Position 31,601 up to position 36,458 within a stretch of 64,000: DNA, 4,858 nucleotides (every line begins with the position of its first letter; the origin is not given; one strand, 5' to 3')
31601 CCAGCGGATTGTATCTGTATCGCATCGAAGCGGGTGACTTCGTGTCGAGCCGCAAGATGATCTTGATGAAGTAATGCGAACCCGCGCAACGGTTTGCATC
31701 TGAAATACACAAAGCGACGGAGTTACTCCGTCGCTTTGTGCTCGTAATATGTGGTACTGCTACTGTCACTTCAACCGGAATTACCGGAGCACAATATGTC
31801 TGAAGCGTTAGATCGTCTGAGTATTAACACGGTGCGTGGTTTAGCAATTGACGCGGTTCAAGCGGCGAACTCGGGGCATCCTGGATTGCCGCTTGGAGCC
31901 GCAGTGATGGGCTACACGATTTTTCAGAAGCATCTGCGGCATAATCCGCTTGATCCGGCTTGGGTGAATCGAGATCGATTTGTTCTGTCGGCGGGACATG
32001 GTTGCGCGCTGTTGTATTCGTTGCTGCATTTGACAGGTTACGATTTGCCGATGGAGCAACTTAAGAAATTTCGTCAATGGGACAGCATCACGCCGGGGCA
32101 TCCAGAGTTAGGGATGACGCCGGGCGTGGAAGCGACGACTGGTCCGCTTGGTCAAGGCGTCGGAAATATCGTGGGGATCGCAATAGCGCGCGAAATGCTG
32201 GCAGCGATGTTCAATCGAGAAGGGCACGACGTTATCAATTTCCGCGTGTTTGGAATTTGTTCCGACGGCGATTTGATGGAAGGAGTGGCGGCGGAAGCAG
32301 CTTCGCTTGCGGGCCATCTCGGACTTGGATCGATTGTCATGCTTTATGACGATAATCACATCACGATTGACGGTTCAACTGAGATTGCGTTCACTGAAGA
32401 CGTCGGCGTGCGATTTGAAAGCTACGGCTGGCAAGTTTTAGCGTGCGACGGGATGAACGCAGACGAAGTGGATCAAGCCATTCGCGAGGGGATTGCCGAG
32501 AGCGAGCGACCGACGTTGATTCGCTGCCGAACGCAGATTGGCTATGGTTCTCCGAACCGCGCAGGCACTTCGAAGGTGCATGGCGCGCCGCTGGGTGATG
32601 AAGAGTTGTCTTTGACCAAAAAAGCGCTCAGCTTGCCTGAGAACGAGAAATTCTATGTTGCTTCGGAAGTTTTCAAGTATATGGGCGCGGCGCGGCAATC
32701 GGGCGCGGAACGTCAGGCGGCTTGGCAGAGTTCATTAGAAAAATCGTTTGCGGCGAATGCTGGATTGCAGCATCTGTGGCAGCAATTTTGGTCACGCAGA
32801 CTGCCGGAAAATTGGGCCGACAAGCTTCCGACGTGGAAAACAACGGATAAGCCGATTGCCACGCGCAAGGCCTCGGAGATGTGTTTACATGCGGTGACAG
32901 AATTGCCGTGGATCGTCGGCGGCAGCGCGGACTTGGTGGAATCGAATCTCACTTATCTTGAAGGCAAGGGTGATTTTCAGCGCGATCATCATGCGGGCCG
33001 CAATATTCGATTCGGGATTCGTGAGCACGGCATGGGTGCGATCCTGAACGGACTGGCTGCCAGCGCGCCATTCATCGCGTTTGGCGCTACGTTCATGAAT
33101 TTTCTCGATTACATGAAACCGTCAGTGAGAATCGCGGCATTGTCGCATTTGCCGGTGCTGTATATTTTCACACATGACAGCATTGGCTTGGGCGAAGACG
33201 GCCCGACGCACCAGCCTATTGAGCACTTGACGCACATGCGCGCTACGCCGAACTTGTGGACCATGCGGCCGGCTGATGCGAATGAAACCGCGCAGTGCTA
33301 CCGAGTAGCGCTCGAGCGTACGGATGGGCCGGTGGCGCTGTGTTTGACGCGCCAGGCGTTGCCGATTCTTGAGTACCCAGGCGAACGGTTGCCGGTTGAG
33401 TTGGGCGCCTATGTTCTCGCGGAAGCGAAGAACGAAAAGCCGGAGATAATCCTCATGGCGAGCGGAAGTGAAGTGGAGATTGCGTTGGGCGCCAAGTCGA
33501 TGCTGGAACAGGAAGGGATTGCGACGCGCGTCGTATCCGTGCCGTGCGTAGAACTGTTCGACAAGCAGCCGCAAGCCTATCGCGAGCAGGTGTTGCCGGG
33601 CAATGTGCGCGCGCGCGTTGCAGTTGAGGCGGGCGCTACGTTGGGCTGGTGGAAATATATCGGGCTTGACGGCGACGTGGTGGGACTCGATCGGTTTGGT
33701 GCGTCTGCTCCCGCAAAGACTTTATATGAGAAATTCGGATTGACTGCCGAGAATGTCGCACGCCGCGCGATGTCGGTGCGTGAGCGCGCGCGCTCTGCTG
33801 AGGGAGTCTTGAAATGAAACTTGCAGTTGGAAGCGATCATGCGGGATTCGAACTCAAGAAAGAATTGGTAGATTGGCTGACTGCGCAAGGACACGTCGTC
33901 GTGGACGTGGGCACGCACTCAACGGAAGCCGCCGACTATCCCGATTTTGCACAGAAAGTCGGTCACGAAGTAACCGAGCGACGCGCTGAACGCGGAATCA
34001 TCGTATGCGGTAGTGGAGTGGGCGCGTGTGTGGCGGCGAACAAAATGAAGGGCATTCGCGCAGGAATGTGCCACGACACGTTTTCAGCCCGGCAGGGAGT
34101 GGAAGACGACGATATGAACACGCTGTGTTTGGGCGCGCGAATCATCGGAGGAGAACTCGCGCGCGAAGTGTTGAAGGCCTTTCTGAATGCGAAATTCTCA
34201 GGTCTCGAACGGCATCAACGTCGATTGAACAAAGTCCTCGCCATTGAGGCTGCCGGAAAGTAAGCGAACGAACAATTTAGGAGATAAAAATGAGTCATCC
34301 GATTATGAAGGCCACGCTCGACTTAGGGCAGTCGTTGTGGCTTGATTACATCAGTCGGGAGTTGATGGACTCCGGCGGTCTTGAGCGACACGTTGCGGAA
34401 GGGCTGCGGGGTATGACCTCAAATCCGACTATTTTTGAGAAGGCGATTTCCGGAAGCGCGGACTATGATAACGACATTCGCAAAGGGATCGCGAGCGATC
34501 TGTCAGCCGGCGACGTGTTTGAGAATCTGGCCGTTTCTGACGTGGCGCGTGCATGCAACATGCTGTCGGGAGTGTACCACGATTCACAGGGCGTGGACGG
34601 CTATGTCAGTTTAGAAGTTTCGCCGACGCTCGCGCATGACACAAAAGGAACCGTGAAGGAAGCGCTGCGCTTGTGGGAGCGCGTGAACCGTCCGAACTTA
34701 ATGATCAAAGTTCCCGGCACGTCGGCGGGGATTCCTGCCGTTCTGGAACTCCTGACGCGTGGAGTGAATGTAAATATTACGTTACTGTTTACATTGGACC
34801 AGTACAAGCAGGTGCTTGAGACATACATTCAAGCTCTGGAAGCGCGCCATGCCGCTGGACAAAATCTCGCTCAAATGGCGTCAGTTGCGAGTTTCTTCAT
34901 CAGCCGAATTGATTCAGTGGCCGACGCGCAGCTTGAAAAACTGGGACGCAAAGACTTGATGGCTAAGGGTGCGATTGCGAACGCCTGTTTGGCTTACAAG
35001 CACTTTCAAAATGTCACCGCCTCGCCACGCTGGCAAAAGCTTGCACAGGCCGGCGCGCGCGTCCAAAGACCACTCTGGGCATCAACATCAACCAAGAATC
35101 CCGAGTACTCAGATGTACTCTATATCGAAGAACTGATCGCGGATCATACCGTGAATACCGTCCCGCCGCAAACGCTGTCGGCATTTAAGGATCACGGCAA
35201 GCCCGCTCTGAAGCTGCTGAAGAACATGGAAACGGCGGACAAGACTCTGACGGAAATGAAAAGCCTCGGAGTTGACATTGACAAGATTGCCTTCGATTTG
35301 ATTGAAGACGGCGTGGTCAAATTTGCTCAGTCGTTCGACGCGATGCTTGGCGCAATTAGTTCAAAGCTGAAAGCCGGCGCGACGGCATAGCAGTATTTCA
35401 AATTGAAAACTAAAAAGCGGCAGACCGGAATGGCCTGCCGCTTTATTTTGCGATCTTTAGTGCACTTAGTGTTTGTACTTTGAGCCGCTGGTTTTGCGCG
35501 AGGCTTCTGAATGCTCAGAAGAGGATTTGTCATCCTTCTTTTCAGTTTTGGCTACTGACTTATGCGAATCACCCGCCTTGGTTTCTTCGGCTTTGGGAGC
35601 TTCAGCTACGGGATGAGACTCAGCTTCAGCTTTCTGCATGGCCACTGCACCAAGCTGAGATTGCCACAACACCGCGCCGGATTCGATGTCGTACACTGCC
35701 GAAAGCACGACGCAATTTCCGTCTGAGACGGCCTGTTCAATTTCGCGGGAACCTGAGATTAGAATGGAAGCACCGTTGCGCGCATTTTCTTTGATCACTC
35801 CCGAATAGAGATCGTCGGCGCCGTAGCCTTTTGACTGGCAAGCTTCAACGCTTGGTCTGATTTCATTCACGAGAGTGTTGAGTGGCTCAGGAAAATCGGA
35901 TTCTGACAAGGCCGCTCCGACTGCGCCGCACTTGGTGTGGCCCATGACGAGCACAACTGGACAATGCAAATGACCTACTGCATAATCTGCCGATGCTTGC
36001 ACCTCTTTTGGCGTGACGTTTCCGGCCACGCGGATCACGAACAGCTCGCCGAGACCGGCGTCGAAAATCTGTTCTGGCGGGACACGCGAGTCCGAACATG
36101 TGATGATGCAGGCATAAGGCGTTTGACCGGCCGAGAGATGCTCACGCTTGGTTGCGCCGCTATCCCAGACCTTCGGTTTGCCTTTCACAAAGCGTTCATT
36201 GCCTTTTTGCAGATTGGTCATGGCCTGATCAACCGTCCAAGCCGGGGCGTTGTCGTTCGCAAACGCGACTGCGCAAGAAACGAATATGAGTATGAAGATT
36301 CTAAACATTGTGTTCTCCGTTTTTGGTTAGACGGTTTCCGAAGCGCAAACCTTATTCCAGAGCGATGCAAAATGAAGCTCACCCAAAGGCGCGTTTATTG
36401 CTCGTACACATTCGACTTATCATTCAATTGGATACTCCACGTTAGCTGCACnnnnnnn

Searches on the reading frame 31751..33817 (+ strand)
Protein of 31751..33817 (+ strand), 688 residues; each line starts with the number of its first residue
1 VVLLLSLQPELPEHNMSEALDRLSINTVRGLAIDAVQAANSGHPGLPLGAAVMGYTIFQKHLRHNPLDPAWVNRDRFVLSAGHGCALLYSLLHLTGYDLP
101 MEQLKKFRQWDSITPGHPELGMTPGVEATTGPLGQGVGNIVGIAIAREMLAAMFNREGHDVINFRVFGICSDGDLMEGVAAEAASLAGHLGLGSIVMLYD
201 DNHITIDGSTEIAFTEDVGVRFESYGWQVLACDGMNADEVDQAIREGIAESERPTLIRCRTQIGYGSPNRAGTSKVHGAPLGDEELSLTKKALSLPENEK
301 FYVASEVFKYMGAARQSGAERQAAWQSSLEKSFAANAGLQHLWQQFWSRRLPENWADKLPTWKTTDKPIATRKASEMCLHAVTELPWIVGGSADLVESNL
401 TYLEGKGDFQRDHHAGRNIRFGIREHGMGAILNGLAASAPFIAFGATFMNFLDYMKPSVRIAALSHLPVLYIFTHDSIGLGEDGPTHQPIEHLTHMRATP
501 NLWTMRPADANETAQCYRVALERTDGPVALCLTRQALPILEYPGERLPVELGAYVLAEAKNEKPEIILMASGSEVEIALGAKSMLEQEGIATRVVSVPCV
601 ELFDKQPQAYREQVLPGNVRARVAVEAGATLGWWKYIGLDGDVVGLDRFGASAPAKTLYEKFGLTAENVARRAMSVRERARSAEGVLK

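Call 22: search_protein_families(library=pfam, proteins=[window:31751-33817:+], max_evalue=0.001)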
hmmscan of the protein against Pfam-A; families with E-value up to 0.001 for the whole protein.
window:31751-33817:+ (688 aa): 4 families
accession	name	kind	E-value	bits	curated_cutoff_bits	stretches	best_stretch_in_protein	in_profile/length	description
PF00456.26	Transketolase_N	-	1.1e-129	432.7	22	1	22-352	3-334/334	Transketolase, thiamine diphosphate binding domain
PF02779.29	Transket_pyr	-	8.7e-53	179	27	1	368-538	2-173/174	Transketolase, pyrimidine binding domain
PF22613.1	Transketolase_C_1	-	2e-45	154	27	1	552-665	1-113/113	Transketolase-like TK C-terminal domain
PF02780.25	Transketolase_C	-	6.9e-14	52.3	25.9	1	557-669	3-124/124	Transketolase, C-terminal domain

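Call 30: find_related_loci(query=window:31751-33814:+, collection=genome_contigs, flank=10000)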
Query window:31751-33814:+ (688 aa) in genome_contigs; peptide patterns used: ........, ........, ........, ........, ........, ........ (x = any residue, [..] = any of these).
92 stretches matched a pattern; 56 encode a relative of the query (tblastn E <= 1e-3); 56 distinct loci.
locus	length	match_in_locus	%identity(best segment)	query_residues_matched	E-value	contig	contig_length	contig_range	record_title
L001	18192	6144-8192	92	6-688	0e+0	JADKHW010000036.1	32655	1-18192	MAG: bacterium isolate Skiv_18-Q3-R9-52_BATAC.286 tig00044090-10-324550, whole genome shotgun sequence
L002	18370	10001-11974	52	17-676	0e+0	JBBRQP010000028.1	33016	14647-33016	MAG: Gloeobacterales cyanobacterium isolate metawrap_la1_52 W_la1_52_k141_2098562L_33016_cov_17.9849, whole genome shotg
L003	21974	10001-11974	51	17-673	0e+0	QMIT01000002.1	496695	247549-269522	MAG: Chloroflexota bacterium isolate CFX5 B_scaffold_2, whole genome shotgun sequence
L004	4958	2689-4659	53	17-670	0e+0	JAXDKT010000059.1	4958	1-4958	MAG: Chloroflexota bacterium isolate BP_600 scaffold_2335843, whole genome shotgun sequence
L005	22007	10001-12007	51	5-670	0e+0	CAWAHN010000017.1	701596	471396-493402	MAG: uncultured Chloroflexia bacterium isolate MFD02134.bin.2.85 genome assembly, contig: contig_6050, whole genome shot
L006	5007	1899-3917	52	17-681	0e+0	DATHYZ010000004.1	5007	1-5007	MAG TPA_asm: Candidatus Limnocylindrales bacterium isolate SMAG_U16225 k141_1095955, whole genome shotgun sequence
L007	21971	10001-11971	51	20-678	0e+0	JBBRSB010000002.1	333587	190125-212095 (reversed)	MAG: Gloeobacterales cyanobacterium isolate La2_maxbin2.427 La2_maxbin2.427_K_1668996L333587_cov_111.9980, whole genome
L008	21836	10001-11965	51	20-676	0e+0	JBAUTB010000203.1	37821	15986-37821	MAG: Gloeobacterales cyanobacterium isolate MFD02237_ilm_asm_bin13 k127_52298, whole genome shotgun sequence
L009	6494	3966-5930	50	17-676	0e+0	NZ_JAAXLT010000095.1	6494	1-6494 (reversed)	MAG: Candidatus Cyanaurora vandensis isolate LV9 k99_267909, whole genome shotgun sequence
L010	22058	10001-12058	49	15-679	0e+0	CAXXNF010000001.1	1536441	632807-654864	MAG: Syntrophales bacterium isolate 28f6f31c-1abc-45c3-9ff4-d3034646c4f0 genome assembly, contig: contig_1, whole genome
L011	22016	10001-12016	51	8-670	0e+0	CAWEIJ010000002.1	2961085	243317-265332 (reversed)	MAG: uncultured Chloroflexia bacterium isolate MFD06435.bin.2.178 genome assembly, contig: contig_19661, whole genome sh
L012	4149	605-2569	51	20-676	0e+0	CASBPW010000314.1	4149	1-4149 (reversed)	MAG: uncultured cyanobacterium isolate PMM_0068 genome assembly, contig: PMM_0068_000000000314, whole genome shotgun seq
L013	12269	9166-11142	52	15-670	0e+0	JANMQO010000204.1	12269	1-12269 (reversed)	MAG: Chloroflexota bacterium isolate OTE_51_metabat_220 OTE_51_k141_2929629, whole genome shotgun sequence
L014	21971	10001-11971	53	17-670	0e+0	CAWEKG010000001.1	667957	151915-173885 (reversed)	MAG: uncultured Chloroflexia bacterium isolate MFD05942.bin.3.126 genome assembly, contig: contig_1175, whole genome sho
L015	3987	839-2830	50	16-676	0e+0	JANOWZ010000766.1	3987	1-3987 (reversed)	MAG: Deinococcales bacterium isolate VAR_35_metabat_304 VAR_35_k141_4016297, whole genome shotgun sequence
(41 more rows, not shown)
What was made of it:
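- Relatives come from flocs, mats and sediments, including an activated-sludge MAG (call 30), where a matrix role is conceivable.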

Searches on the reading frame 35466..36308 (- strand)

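Call 35: search_protein_families(library=pfam, proteins=[window:35466-36308:-], max_evalue=0.001)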
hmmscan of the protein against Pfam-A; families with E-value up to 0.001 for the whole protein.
window:35466-36308:- (280 aa): 1 family
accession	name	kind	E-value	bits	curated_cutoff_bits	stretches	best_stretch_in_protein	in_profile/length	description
PF00484.24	Pro_CA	-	2.5e-35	122.5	25.7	1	66-213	1-156/156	Carbonic anhydrase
